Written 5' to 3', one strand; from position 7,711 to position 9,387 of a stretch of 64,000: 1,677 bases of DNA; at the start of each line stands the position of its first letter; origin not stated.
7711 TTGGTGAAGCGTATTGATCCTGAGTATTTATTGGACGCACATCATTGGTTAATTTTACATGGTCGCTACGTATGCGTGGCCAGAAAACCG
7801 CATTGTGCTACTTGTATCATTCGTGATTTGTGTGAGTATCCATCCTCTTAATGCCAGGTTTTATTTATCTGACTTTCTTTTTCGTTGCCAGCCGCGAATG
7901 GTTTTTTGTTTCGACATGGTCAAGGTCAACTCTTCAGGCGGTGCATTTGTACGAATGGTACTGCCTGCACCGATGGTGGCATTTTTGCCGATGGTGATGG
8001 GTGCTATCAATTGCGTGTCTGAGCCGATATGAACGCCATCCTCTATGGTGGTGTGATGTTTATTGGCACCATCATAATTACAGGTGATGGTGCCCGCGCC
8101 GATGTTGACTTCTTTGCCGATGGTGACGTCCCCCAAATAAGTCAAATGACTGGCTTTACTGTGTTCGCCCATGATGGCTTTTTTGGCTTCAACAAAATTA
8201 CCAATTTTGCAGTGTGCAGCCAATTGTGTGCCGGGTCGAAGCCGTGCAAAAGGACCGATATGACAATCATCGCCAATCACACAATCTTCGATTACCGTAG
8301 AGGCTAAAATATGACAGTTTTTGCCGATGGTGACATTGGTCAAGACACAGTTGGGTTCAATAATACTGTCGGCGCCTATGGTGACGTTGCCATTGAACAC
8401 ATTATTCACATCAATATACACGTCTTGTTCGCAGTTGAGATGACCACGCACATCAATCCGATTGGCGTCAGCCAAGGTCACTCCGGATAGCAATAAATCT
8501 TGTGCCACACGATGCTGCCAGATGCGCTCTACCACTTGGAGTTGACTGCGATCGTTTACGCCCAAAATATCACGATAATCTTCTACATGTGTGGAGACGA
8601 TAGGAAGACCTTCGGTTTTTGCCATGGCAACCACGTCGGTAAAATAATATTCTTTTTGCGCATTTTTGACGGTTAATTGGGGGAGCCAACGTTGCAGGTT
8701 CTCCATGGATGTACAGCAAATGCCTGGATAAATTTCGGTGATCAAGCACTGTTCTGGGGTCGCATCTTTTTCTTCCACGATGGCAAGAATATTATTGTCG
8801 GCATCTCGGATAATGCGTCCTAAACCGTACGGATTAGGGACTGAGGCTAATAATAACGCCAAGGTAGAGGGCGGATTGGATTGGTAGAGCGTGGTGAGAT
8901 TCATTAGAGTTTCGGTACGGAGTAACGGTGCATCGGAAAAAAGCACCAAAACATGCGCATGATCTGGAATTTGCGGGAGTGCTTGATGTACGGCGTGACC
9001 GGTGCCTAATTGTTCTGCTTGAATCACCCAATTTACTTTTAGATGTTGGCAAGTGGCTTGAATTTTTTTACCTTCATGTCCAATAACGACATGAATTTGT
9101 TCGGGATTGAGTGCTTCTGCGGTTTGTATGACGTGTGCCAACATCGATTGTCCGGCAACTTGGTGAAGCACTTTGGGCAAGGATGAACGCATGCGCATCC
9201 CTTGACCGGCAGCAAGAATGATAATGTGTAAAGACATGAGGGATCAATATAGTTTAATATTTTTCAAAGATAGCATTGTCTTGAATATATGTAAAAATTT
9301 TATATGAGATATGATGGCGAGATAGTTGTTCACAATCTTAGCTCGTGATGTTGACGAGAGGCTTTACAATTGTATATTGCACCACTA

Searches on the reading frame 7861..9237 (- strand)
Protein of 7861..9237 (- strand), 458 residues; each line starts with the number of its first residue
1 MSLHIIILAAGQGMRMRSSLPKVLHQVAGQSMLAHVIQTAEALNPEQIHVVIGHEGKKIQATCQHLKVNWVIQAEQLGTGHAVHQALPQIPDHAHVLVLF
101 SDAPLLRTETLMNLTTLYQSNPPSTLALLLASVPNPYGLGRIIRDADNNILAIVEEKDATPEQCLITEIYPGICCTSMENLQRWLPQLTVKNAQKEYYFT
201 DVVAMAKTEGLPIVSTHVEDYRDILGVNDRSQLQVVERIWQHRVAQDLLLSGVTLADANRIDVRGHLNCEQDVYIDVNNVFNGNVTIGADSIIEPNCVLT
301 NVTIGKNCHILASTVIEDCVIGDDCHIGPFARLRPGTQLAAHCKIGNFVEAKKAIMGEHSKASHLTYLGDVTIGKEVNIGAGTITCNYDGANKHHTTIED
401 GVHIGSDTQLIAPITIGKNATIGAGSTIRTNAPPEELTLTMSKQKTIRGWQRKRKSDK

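Call 14: search_protein_families(library=pfam, proteins=[window:7861-9237:-])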
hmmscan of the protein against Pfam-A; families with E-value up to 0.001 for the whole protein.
window:7861-9237:- (458 aa): 8 families
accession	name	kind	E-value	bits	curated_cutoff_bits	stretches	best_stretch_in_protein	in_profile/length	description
PF00132.30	Hexapep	-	1.8e-31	106.9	27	3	395-429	1-35/36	Bacterial transferase hexapeptide (six repeats)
PF12804.13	NTP_transf_3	-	8.9e-22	78.4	27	1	6-125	2-118/160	MobA-like NTP transferase domain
PF25084.1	LbH_EIF2B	-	8.9e-13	48.6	54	2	265-329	2-66/105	EIF2B subunit epsilon LbH domain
PF14602.12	Hexapep_2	-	5.1e-10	39.3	27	1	396-428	2-32/34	Hexapeptide repeat of succinyl-transferase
PF01128.25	IspD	-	3.5e-09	37.2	27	1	4-120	2-119/221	2-C-methyl-D-erythritol 4-phosphate cytidylyltransferase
PF00483.29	NTP_transferase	-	5.5e-07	29.9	21.2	1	6-155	3-162/245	Nucleotidyl transferase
PF24894.1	Hexapep_GlmU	-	0.00016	22.2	23.3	0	280-328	36-84/104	GlmU-like, C-terminal hexapeptide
PF25087.1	GMPPB_C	-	0.00048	20.2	39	1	272-341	10-79/110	GMPPB C-terminal domain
